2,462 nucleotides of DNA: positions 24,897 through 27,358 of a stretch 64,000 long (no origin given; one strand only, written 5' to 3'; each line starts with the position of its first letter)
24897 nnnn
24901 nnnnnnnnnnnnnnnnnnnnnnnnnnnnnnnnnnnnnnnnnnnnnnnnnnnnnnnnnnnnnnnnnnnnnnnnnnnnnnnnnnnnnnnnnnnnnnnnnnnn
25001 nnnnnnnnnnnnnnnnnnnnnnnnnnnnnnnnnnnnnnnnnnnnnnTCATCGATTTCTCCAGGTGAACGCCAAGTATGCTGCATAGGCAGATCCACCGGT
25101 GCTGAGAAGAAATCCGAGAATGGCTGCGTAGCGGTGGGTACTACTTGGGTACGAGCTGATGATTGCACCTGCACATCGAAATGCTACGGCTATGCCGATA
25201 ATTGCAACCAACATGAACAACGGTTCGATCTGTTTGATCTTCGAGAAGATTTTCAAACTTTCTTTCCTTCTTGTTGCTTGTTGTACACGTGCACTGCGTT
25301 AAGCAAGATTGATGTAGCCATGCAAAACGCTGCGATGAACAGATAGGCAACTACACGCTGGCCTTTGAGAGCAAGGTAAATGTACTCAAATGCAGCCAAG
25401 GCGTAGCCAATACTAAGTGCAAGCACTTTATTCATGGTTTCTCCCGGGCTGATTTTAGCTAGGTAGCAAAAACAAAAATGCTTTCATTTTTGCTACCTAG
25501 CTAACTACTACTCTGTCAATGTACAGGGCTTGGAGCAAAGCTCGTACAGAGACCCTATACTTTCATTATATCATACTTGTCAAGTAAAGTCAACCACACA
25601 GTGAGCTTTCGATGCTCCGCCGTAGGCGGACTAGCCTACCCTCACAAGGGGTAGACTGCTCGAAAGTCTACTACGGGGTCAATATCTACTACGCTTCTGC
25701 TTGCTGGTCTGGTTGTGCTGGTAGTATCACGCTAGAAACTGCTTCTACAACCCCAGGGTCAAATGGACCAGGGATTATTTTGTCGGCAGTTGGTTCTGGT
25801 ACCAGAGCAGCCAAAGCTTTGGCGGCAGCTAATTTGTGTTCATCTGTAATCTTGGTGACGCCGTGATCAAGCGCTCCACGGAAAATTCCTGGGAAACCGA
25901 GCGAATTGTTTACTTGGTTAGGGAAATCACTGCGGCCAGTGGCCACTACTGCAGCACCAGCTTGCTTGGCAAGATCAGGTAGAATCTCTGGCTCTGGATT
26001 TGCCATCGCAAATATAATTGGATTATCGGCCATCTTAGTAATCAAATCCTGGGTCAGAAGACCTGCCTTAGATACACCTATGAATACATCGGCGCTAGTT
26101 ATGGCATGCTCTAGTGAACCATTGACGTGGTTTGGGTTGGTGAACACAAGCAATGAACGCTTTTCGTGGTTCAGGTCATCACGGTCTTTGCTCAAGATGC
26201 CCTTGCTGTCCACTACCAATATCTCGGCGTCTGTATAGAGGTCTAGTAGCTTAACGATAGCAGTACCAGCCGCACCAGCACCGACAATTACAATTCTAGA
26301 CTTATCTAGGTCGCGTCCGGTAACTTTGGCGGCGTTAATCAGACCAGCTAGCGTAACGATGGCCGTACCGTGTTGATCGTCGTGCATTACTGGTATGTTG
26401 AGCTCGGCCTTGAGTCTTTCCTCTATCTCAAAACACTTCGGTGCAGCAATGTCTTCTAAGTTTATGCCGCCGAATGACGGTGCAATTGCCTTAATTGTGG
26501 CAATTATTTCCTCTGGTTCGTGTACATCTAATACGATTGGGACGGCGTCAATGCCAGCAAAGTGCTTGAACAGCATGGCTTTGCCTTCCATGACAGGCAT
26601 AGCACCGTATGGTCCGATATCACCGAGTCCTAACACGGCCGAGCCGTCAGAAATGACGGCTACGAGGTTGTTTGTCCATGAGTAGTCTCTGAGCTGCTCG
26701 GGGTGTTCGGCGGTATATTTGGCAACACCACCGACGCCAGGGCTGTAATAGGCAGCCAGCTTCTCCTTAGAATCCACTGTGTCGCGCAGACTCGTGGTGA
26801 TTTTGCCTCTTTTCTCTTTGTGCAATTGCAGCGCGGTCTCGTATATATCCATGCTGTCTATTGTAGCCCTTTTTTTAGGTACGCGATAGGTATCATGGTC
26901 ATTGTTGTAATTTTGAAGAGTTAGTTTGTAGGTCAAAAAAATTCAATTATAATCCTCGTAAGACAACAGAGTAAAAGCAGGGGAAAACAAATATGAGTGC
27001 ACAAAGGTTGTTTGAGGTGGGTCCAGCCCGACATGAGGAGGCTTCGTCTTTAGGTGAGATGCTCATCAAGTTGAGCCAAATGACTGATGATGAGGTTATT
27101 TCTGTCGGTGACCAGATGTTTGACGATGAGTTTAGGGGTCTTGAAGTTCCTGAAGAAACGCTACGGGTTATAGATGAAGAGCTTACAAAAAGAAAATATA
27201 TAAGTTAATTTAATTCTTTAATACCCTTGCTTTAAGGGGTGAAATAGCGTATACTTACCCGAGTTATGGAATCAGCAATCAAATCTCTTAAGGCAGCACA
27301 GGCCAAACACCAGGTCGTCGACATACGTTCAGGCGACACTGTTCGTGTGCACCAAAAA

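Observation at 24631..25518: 888-bp cassette flanked by 14-bp perfect inverted repeats encodes three coupled 2-TM mini-proteins plus a zinc-ribbon protein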

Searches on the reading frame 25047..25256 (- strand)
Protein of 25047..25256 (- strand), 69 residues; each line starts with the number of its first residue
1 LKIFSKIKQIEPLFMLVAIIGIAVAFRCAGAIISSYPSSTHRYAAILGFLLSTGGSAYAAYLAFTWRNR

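Call 5: search_protein_families(library=pfam, proteins=[window:25047-25256:-], max_evalue=10)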
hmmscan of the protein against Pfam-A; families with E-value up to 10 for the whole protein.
window:25047-25256:- (69 aa): 0 families

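Call 6: search_protein_families(library=phrogs, proteins=[window:25047-25256:-], max_evalue=1)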
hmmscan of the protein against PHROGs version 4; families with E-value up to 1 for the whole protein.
window:25047-25256:- (69 aa): 2 families
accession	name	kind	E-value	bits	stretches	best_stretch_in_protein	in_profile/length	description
phrog_2359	-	lysis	0.15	12.9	1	16-53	41-78/110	holin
phrog_13075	-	unknown function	0.21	12.3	1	42-68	15-41/129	-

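Call 7: search_protein_families(library=ncbifam, proteins=[window:25047-25256:-], max_evalue=1)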
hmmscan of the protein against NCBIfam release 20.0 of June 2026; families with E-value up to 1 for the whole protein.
window:25047-25256:- (69 aa): 1 family
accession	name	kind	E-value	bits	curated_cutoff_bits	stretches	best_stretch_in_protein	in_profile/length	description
NF035925.1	Geo26A_fam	subfamily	0.49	10.2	40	1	23-63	139-180/197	geobacillin-26 family protein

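Call 9: find_encoding_contigs(protein=window:25047-25256:-, flank=6000, max_places=10)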
Protein window:25047-25256:- (69 aa): no gene with exactly this product is on record in the collection.

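Call 36: search_protein_representatives(protein=window:25047-25256:-)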
Query: 69 residues. Proteins with E-value up to 0.001 (for the whole library): 1; up to 1e-10: 0; up to 1e-30: 0. The best 1 are listed.
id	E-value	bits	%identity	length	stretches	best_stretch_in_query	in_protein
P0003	4.4e-07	45.6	33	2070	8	20-57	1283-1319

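Call 44: search_protein_families(library=padloc, proteins=[window:25047-25256:-], max_evalue=1)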
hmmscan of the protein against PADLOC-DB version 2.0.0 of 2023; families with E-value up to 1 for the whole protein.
window:25047-25256:- (69 aa): 0 families

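Call 57: search_solved_structures(query=window:25050-25256:-, max_evalue=10)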
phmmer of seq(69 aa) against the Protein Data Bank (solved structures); distinct sequences matched with E-value up to 10: 1.
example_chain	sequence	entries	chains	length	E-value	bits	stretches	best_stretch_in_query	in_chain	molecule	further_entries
6cfw_C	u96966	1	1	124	2.3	11.8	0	14-61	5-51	Monovalent cation/H+ antiporter subunit G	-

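Call 67: search_dna_similar(query=window:25050-25256:-, collection=phages, mode=protein, max_evalue=0.1, max_rows=5)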
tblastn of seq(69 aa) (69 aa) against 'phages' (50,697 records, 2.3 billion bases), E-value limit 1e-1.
No match.

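Call 70: predict_structure(protein=window:25047-25256:-)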
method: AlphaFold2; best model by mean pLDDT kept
length: 69 residues; sequences in the alignment: 1
mean_pLDDT: 80.7   pTM: 0.50
mean pLDDT of the five models: 80.7, 80.1, 79.3, 76.3, 75.3
residues with pLDDT >= 90: 3; 70-90: 55; 50-70: 10; < 50: 1
segments of 3 or more residues with pLDDT < 50: none
pLDDT, mean of each block of 10 residues (from residue 1): 64 81 88 83 87 86 74
secondary structure, 60 per line:
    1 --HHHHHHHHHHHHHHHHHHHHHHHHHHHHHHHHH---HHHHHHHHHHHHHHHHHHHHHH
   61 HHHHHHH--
elements in order: H3-35 H39-67
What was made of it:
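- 25047..25256 (-): tm2: a 69-aa helical-hairpin peptide. TTG start in a TTGA overlap, with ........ upstream. It is not called by gene finders. AlphaFold2 pLDDT 80.7, helices 3-35 and 39-67 (call 70).
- Checked: AlphaFold2 models tm2 as a helical hairpin with pLDDT 80.7 (call 70).
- The tm2 model is a helical hairpin, pLDDT 80.7 (call 70).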

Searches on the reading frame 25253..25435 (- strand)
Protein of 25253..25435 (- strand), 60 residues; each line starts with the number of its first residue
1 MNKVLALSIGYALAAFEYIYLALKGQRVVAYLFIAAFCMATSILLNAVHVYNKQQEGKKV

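Call 5: search_protein_families(library=pfam, proteins=[window:25253-25435:-], max_evalue=10)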
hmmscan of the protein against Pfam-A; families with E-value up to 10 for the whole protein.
window:25253-25435:- (60 aa): 0 families

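Call 6: search_protein_families(library=phrogs, proteins=[window:25253-25435:-], max_evalue=1)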
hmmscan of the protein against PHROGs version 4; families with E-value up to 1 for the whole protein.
window:25253-25435:- (60 aa): 1 family
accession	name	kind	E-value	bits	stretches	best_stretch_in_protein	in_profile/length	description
phrog_11211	-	unknown function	0.097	14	1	1-32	1-32/80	-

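Call 7: search_protein_families(library=ncbifam, proteins=[window:25253-25435:-], max_evalue=1)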
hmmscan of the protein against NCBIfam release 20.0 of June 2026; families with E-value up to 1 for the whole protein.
window:25253-25435:- (60 aa): 0 families

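Call 10: find_encoding_contigs(protein=window:25253-25435:-, flank=6000, max_places=10)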
Protein window:25253-25435:- (60 aa): 5 contigs read that carry it; 3 places shown.
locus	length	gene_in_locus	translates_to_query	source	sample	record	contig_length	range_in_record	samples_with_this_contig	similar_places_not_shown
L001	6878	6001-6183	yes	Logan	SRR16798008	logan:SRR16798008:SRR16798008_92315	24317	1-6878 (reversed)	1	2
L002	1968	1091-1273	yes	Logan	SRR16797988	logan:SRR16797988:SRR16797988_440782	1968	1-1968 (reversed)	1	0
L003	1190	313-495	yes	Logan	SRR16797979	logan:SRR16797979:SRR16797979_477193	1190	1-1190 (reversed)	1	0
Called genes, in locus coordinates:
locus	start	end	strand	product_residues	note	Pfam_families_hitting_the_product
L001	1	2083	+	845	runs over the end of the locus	PF17900:Peptidase_M1_N, PF01433:Peptidase_M1, PF11838:ERAP1_C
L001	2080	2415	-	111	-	PF08378:NERD (weak), PF02021:UPF0102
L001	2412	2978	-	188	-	-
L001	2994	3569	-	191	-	PF01351:RNase_HII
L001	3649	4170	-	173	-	PF01245:Ribosomal_L19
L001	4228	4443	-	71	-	-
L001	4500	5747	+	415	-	PF00390:malic, PF03949:Malic_M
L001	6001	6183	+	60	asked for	-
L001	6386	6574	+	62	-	-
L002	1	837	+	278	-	?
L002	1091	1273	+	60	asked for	-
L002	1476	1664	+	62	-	-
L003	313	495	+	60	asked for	-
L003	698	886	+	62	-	-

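Call 12: list_cluster_members(proteins=[window:25253-25435:-, window:25047-25256:-, window:24862-25050:-, window:24713-24880:-])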
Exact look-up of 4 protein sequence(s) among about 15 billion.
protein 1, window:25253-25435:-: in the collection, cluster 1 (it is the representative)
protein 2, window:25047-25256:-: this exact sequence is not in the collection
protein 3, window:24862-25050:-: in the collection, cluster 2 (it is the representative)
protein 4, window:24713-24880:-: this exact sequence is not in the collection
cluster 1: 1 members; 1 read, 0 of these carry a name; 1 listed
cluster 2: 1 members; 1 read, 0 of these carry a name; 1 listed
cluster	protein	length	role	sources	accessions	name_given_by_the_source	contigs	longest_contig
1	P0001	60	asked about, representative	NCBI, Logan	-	-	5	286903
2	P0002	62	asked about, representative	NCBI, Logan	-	-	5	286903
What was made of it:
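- tm1 and tm3 are already annotated proteins in NCBI (call 12).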

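Call 27: find_homologous_proteins(query=window:25253-25435:-, max_evalue=10)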
Query window:25253-25435:- (60 aa): 1 proteins with E <= 10 among 1 candidates.
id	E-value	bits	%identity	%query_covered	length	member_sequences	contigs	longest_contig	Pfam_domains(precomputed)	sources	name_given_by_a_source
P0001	7.3e-30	118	100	100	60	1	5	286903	-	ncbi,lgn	-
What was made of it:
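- Tried and rejected: They are unlikely to be pieces of one frameshifted larger membrane protein gene, because tm1 and tm2 searched alone found no longer homologue (calls 27, 36). tm3 was not searched alone.
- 25253..25435 (-): tm1: a 60-aa peptide with two hydrophobic helices and a basic C-terminal tail. ATG start with GGGAG upstream. Found only as itself among 5.8 billion clusters (calls 12, 27).
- Tried and rejected: Single queries: tm1 found only itself (call 27).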

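Call 44: search_protein_families(library=padloc, proteins=[window:25253-25435:-], max_evalue=1)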
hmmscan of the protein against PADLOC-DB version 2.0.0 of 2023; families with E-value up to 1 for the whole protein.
window:25253-25435:- (60 aa): 0 families

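Call 58: search_solved_structures(query=window:25256-25435:-, max_evalue=10)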
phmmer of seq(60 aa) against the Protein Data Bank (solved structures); distinct sequences matched with E-value up to 10: 1.
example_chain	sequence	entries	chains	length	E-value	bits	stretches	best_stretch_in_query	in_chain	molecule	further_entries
2bg9_B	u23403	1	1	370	7.2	10.8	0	17-49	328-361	ACETYLCHOLINE RECEPTOR PROTEIN, BETA CHAIN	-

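Call 66: search_dna_similar(query=window:25256-25435:-, collection=phages, mode=protein, max_evalue=0.1, max_rows=5)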
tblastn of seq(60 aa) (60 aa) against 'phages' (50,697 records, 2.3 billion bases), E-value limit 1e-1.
No match.

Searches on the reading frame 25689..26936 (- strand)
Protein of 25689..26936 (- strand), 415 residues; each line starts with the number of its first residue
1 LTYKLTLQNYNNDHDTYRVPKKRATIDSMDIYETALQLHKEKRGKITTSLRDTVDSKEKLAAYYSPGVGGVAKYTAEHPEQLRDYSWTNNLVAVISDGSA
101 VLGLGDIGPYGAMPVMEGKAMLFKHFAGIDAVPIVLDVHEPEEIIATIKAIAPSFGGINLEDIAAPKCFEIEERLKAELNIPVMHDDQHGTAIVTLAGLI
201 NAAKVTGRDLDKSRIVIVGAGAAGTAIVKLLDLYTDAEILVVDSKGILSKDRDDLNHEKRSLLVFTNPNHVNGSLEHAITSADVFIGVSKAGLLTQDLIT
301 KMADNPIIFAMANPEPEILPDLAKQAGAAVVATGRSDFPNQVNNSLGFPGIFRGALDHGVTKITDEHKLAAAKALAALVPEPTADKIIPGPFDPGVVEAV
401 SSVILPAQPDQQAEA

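Call 48: find_encoding_contigs(protein=window:25689-26936:-, flank=4000, max_places=10)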
Protein window:25689-26936:- (415 aa): no gene with exactly this product is on record in the collection.

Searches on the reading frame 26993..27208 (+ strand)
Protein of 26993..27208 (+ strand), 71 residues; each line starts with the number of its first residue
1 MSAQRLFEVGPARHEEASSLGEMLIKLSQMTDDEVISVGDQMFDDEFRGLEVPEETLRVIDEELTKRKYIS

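Call 72: search_protein_families(library=pfam, proteins=[window:26993-27208:+], max_evalue=10)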
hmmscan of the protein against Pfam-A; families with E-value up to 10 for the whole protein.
window:26993-27208:+ (71 aa): 1 family
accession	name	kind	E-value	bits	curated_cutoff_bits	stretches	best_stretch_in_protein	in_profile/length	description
PF16544.10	STAR_dimer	-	0.027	14.4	26.3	1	18-48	20-50/53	Homodimerisation region of STAR domain protein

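Call 73: list_cluster_members(proteins=[window:24752-24922:+, window:26993-27208:+, window:25050-25214:-, window:24713-25174:-])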
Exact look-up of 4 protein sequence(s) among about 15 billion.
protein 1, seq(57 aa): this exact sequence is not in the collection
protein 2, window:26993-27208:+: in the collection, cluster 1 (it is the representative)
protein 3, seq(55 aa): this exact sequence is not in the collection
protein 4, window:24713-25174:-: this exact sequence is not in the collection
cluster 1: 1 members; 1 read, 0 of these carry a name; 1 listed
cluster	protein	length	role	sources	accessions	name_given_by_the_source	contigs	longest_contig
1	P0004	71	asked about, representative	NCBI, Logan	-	-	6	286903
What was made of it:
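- tm2 and ZnR are not called by gene finders (calls 10, 12, 73).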
